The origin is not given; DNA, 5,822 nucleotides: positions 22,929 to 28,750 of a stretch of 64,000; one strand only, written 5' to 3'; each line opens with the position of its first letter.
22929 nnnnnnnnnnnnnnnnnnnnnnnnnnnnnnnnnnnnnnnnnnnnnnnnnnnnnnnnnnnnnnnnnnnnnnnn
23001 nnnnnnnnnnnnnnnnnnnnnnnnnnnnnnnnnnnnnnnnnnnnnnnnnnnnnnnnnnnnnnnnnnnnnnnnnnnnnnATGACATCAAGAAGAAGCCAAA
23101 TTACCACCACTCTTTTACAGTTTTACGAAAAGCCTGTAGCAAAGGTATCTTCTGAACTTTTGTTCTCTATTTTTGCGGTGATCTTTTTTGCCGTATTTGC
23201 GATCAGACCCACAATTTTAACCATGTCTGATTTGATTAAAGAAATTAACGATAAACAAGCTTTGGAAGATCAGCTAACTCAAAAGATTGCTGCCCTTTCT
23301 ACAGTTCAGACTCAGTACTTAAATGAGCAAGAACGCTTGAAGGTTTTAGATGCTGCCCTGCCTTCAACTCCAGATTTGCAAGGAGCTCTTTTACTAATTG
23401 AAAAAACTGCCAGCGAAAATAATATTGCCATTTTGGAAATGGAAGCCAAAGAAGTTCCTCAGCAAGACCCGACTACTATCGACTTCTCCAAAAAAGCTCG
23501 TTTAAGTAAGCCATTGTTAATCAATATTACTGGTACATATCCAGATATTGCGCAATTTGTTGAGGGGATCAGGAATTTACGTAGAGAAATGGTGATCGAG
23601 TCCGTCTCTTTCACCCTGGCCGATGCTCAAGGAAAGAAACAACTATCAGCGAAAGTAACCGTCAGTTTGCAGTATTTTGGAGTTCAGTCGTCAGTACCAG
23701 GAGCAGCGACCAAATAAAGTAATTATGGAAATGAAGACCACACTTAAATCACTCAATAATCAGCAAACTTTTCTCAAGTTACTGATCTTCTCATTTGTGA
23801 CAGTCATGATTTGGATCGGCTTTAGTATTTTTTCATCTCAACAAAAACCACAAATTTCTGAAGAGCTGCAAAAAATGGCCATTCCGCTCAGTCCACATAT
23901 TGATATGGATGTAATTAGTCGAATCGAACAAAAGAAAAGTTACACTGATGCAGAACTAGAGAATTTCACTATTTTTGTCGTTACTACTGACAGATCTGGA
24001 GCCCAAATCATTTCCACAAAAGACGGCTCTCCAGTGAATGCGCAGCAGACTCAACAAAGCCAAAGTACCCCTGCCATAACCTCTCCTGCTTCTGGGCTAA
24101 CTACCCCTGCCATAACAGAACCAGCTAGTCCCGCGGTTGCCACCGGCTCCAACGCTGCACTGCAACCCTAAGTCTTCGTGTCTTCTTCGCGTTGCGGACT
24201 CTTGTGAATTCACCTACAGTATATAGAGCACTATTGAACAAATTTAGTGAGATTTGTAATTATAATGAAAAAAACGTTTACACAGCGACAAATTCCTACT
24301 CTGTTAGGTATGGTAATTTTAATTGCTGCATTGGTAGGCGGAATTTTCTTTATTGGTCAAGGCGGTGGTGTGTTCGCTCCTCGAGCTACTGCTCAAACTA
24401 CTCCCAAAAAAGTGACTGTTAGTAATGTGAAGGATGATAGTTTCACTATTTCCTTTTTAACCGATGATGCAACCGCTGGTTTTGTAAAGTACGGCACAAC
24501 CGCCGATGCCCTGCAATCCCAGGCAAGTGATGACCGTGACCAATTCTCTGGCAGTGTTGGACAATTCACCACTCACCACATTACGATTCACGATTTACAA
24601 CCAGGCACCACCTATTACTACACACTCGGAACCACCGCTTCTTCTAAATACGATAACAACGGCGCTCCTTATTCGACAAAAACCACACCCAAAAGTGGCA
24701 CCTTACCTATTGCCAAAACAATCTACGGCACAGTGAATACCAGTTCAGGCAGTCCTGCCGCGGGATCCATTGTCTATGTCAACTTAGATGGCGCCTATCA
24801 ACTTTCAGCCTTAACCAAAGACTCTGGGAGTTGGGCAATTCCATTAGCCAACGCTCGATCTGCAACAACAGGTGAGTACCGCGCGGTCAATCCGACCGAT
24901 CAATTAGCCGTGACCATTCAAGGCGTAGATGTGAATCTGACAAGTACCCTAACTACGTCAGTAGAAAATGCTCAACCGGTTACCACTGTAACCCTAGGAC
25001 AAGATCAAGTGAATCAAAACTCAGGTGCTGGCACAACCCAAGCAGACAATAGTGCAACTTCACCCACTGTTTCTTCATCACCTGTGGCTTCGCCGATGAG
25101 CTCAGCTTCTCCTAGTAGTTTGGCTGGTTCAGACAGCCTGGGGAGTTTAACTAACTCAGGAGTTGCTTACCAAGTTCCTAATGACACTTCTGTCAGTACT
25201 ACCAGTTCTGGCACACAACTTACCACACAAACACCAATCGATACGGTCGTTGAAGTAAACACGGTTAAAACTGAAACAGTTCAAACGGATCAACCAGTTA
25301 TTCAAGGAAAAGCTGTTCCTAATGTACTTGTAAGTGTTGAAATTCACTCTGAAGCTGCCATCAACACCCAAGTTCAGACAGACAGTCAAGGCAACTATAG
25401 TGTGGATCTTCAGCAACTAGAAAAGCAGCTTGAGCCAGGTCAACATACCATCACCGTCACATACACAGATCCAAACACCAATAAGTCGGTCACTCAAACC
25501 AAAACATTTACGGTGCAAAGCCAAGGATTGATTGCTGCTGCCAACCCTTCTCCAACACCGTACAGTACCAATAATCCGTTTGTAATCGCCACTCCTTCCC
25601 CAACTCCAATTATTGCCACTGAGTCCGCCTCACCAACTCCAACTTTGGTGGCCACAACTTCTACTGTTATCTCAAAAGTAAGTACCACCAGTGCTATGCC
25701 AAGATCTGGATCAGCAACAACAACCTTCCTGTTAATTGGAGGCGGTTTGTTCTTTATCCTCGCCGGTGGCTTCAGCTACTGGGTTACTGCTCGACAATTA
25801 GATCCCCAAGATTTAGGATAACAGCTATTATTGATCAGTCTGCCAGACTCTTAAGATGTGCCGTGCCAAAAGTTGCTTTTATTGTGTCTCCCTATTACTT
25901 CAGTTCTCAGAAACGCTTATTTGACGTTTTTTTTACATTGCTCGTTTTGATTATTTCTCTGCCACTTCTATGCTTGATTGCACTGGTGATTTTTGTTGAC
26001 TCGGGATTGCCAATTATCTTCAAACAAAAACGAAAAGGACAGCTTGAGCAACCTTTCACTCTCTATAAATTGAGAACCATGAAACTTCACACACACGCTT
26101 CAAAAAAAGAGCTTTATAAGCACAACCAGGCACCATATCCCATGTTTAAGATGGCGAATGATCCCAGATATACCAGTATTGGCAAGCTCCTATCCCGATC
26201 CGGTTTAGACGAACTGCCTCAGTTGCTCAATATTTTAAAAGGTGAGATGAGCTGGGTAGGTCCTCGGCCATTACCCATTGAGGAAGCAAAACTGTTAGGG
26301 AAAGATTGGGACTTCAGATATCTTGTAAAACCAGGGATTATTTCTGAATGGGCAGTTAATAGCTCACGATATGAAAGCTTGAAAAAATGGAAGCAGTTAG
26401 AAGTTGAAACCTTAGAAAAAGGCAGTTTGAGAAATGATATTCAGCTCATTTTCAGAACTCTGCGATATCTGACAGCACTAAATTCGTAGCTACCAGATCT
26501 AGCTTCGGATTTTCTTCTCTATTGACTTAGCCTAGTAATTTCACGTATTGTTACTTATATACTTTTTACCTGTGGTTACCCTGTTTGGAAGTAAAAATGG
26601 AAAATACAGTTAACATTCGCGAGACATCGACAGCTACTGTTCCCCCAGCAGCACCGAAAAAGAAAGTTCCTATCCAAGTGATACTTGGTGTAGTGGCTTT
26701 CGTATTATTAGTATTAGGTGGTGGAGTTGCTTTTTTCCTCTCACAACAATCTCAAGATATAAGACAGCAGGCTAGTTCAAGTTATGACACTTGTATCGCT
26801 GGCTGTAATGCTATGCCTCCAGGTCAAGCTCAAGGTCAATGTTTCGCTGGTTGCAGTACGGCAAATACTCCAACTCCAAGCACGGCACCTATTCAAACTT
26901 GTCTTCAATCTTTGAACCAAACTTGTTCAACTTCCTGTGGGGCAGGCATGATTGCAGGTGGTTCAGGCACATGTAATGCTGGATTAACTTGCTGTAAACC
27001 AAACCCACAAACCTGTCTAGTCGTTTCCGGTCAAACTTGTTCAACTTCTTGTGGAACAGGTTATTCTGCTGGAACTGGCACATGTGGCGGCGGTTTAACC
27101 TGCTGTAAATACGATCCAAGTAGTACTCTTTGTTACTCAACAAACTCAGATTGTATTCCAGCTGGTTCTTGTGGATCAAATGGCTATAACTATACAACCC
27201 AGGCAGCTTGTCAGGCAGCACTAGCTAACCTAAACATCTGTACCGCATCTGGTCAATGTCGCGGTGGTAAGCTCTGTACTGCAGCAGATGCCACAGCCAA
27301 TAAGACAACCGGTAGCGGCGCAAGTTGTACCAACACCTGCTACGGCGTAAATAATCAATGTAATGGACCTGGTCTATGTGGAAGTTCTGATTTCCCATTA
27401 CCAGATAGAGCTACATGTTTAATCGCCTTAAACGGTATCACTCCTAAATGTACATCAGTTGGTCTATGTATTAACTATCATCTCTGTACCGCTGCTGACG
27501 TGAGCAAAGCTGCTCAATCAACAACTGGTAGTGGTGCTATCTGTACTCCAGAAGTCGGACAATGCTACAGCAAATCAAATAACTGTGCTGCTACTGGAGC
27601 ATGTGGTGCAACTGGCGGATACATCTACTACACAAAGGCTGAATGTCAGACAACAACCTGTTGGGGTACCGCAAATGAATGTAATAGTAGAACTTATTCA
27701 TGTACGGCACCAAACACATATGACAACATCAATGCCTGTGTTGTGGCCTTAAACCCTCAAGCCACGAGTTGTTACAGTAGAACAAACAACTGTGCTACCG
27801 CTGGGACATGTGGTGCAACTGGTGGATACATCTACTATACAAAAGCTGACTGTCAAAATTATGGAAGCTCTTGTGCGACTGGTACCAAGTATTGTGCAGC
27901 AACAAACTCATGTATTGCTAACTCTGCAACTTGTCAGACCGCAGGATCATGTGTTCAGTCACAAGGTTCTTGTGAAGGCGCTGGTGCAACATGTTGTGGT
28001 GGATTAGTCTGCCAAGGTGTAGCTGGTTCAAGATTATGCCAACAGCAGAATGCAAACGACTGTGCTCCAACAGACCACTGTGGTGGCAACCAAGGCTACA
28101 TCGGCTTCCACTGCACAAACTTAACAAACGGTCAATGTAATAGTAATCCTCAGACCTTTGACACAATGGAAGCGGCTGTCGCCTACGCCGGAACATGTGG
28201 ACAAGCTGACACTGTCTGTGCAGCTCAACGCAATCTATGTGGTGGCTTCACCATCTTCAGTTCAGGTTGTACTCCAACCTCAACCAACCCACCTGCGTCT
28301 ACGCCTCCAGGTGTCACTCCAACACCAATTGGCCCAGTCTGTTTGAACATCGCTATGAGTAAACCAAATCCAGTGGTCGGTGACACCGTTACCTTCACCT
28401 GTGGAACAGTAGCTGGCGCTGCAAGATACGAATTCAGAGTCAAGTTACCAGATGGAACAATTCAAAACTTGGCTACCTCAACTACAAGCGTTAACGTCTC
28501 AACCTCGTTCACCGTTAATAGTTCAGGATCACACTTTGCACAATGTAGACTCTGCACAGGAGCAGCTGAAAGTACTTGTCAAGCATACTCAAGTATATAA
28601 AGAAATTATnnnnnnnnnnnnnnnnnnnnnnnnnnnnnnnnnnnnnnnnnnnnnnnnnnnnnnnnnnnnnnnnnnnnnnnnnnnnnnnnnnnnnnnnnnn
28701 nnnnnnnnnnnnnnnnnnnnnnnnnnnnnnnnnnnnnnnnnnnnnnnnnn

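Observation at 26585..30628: Two adjacent paralogous Cys-rich tandem-repeat surface proteins with a shared membrane-anchor motif; one ends in LPRTG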

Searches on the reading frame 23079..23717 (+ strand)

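Call 11: search_protein_families(library=pfam, proteins=[window:23079-23717:+], max_evalue=0.001)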
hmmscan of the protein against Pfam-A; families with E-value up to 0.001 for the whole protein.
window:23079-23717:+ (212 aa): 1 family
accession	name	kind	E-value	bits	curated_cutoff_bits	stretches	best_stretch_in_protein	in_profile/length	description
PF04350.18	PilO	-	1.5e-12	48.3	22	1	60-196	13-139/145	Pilus assembly protein, PilO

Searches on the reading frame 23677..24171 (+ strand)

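Call 3: search_protein_families(library=pfam, proteins=[window:23677-24171:+], max_evalue=0.1)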
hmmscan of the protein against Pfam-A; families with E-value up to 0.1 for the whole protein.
window:23677-24171:+ (164 aa): 2 families
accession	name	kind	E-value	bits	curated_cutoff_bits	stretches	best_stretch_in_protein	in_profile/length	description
PF09301.15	DUF1970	-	0.037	14.7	25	1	98-161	17-76/112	Domain of unknown function (DUF1970)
PF02076.21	STE3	-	0.089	12.4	29.2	0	20-84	188-250/292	Pheromone A receptor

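Call 6: search_protein_families(library=ncbifam, proteins=[window:23677-24171:+], max_evalue=0.1)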
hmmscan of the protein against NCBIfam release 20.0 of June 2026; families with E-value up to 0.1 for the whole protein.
window:23677-24171:+ (164 aa): 2 families
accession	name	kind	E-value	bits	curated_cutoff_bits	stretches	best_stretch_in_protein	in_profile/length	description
NF004479.0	PRK05815.1-4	equivalog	0.03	13.6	268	1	21-54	183-215/238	F0F1 ATP synthase subunit A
NF010008.0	PRK13481.1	equivalog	0.058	12.7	270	0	13-57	24-68/269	glycosyltransferase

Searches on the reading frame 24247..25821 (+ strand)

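Call 3: search_protein_families(library=pfam, proteins=[window:24247-25821:+], max_evalue=0.1)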
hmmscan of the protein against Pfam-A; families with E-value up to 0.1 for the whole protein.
window:24247-25821:+ (524 aa): 5 families
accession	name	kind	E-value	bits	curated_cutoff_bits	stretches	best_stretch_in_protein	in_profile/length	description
PF16656.11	Pur_ac_phosph_N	-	2.9e-12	47.4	30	1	55-138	3-85/93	Purple acid Phosphatase, N-terminal domain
PF19077.6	Big_13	-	8.6e-06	26.6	27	1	345-423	24-100/102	Bacterial Ig-like domain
PF00041.27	fn3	-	0.001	19.7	25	1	52-128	2-67/84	Fibronectin type III domain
PF17789.7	MG4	-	0.0051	17.5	24.7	0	353-424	26-93/95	Macroglobulin domain MG4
PF14343.11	PrcB_C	-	0.017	15.8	24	1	381-420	12-47/56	PrcB C-terminal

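Call 6: search_protein_families(library=ncbifam, proteins=[window:24247-25821:+], max_evalue=0.1)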
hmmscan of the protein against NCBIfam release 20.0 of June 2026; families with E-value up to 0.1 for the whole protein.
window:24247-25821:+ (524 aa): 0 families

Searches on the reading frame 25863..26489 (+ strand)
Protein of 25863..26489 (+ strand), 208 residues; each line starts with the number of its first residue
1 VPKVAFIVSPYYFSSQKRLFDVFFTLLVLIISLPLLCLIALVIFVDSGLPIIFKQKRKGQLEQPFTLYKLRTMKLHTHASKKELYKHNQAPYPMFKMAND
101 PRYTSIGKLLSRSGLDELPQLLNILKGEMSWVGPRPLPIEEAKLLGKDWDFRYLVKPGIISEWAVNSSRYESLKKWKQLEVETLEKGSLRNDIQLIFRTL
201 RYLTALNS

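Call 3: search_protein_families(library=pfam, proteins=[window:25863-26489:+], max_evalue=0.1)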
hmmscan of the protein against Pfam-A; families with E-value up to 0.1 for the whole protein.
window:25863-26489:+ (208 aa): 1 family
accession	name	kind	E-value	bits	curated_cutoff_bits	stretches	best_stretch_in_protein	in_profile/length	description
PF02397.22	Bac_transf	-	6.3e-50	169.6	27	1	17-202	1-176/179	Bacterial sugar transferase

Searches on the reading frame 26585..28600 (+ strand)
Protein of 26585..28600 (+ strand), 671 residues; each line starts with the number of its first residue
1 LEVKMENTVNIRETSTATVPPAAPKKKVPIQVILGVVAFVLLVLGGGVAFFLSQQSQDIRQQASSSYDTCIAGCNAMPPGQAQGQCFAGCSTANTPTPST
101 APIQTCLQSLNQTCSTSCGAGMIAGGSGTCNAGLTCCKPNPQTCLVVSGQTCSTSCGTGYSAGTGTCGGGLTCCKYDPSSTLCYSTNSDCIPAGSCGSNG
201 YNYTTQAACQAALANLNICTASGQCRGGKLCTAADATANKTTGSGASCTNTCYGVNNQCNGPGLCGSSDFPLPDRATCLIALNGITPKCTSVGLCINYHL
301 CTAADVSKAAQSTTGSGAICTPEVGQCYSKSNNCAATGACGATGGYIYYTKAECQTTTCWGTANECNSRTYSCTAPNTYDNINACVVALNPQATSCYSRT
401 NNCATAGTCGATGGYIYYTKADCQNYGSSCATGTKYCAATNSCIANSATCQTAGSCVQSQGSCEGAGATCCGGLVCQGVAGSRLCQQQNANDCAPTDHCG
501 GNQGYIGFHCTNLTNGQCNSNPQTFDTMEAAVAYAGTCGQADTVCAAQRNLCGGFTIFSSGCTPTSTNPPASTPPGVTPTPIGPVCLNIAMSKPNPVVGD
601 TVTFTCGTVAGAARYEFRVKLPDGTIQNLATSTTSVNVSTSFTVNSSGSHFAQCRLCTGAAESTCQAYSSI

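Call 3: search_protein_families(library=pfam, proteins=[window:26585-28600:+], max_evalue=0.1)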
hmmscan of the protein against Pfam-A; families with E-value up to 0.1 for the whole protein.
window:26585-28600:+ (671 aa): 0 families

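Call 6: search_protein_families(library=ncbifam, proteins=[window:26585-28600:+], max_evalue=0.1)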
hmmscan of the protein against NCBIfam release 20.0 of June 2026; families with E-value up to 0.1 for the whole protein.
window:26585-28600:+ (671 aa): 2 families
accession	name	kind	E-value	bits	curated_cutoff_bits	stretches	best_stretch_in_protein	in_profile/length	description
NF004285.1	PRK05696.1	equivalog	0.023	14.5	179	1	23-64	13-53/171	flagellar basal body-associated protein FliL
NF010364.0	PRK13792.1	equivalog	0.032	14.3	261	0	331-357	83-109/127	lysozyme inhibitor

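Call 14: find_homologous_proteins(query=window:26585-28600:+, max_evalue=0.001)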
Query window:26585-28600:+ (671 aa): 4 proteins with E <= 0.001 among 8000 candidates.
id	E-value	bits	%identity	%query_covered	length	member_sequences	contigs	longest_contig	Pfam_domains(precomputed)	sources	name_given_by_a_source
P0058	0.0e+0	1474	100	99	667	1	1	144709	-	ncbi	-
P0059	1.9e-64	236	48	7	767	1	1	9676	-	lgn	-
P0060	1.2e-44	171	54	30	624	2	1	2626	-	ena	-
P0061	5.8e-6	43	42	11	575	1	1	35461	-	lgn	-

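Call 15: find_encoding_contigs(protein=P0058, flank=10000, max_places=3)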
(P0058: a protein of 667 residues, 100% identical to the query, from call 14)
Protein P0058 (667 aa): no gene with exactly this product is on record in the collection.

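Call 20: search_protein_families(library=pfam, proteins=[P0059, P0060, P0061], max_evalue=10)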
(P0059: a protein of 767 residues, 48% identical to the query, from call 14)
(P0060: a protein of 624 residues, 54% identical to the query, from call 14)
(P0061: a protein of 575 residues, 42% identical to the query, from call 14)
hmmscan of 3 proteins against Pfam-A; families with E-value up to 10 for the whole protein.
P0059 (767 aa): 0 families

P0060 (624 aa): 1 family
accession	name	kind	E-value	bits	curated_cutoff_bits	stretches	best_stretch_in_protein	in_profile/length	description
PF17870.6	Insulin_TMD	-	0.2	12.2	33.4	1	44-65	16-37/47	Insulin receptor trans-membrane segment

P0061 (575 aa): 0 families

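Call 55: search_solved_structures(query=window:26597-28597:+, max_evalue=1)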
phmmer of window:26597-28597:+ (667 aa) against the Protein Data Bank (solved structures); distinct sequences matched with E-value up to 1: 1.
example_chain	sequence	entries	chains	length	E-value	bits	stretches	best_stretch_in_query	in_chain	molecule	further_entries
9vft_E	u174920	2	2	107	0.53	11.8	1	591-648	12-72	VL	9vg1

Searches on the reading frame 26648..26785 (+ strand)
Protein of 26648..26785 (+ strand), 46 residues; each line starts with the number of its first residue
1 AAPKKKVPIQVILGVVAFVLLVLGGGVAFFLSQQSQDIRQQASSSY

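Call 31: search_protein_representatives(alignment_id=A1)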
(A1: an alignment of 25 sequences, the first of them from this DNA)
Query: 25 sequences, 46 profile positions. Proteins with E-value up to 0.001 (for the whole library): 953; up to 1e-10: 229; up to 1e-30: 0. The best 150 are listed.
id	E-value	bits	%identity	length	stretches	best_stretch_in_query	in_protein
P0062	4.8e-19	84.0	-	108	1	3-45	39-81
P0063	1.3e-18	82.6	-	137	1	2-45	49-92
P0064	2.1e-18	81.9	-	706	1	2-45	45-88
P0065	9.9e-18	79.8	-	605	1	2-45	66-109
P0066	3.1e-17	78.2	-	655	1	2-46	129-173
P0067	3.8e-17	77.9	-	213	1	2-46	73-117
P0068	4.8e-17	77.6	-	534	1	4-45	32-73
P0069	5.2e-17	77.4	-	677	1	2-45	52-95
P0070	5.3e-17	77.4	-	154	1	2-45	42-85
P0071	1.1e-16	76.4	-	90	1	3-46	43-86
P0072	1.2e-16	76.3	-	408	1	1-44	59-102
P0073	1.3e-16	76.2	-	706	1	2-44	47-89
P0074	1.3e-16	76.1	-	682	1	2-44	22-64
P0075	2.2e-16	75.4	-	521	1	2-46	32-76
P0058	2.4e-16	75.3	-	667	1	2-45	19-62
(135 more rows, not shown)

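Call 50: find_related_loci(query=A3, collection=genome_contigs, flank=6000)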
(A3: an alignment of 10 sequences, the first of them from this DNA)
Query A3 (46 aa) in genome_contigs; peptide patterns used: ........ (x = any residue, [..] = any of these).
67 stretches matched a pattern; 20 encode a relative of the query (tblastn E <= 1e-3); 20 distinct loci.
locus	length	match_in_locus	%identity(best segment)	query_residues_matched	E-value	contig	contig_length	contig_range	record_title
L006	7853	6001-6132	60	3-44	2e-12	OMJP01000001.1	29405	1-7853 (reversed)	bacterium isolate AM_2116 genome assembly, contig: k99_1644949, whole genome shotgun sequence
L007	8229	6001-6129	51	4-46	3e-12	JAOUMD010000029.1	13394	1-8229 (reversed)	MAG: Candidatus Paceibacterota bacterium isolate 8_1_July_SF_Bin25 8_1_July_SF_Bin25_scaffold_1732_c1, whole genome shot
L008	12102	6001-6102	56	12-45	1e-8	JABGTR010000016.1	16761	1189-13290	MAG: Candidatus Paceibacterota bacterium isolate SI034_bin135 k141_471751, whole genome shotgun sequence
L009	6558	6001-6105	54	9-43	2e-8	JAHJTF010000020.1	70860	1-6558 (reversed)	MAG: Patescibacteria group bacterium isolate OS_PC_MetaG.mb.40 OS_PC_MetaG.mb.40_k141_290122, whole genome shotgun seque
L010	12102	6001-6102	50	10-43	2e-8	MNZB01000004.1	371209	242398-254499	MAG: Candidatus Pacebacteria bacterium CG2_30_36_39 cg2_3.0_scaffold_0_c, whole genome shotgun sequence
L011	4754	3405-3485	67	17-43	5e-8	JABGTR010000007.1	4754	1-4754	MAG: Candidatus Paceibacterota bacterium isolate SI034_bin135 k141_863831, whole genome shotgun sequence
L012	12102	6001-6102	50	10-43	2e-7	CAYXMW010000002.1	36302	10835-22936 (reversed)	MAG TPA_asm: uncultured Pseudomonadales bacterium isolate SRP191223_co1_89 genome assembly, contig: NODE_826_length_3630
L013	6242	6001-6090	53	13-42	6e-7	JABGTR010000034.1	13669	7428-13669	MAG: Candidatus Paceibacterota bacterium isolate SI034_bin135 k141_1816098, whole genome shotgun sequence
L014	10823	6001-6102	50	10-43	2e-6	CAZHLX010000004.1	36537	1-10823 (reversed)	MAG TPA_asm: uncultured Pseudomonadales bacterium isolate SRP167671_co2_247 genome assembly, contig: NODE_1484_length_36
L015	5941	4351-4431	70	18-43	2e-6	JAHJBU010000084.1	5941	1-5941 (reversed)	MAG: Patescibacteria group bacterium isolate Modern_marine.mb.272 Modern_marine.mb.272_k141_2052059, whole genome shotgu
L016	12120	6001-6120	46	3-43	5e-6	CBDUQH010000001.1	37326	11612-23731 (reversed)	MAG TPA_asm: uncultured bacterium isolate SRR18550247_concoct_49 genome assembly, contig: ERZ25074849.7, whole genome sh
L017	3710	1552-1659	46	4-44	5e-6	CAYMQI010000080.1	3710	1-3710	MAG TPA_asm: uncultured Pseudomonadales bacterium isolate SRP050083_co2_357 genome assembly, contig: NODE_25491_length_3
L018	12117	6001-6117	44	3-45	1e-5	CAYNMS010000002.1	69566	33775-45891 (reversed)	MAG TPA_asm: uncultured Pseudomonadales bacterium isolate SRP239054_co1_52 genome assembly, contig: NODE_213_length_6956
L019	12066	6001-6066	59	23-44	2e-5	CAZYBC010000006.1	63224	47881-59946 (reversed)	MAG TPA_asm: uncultured Pseudomonadales bacterium isolate SRP263991_co1_159 genome assembly, contig: NODE_376_length_632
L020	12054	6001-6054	72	28-45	3e-5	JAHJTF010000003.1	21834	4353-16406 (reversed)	MAG: Patescibacteria group bacterium isolate OS_PC_MetaG.mb.40 OS_PC_MetaG.mb.40_k141_26047, whole genome shotgun sequen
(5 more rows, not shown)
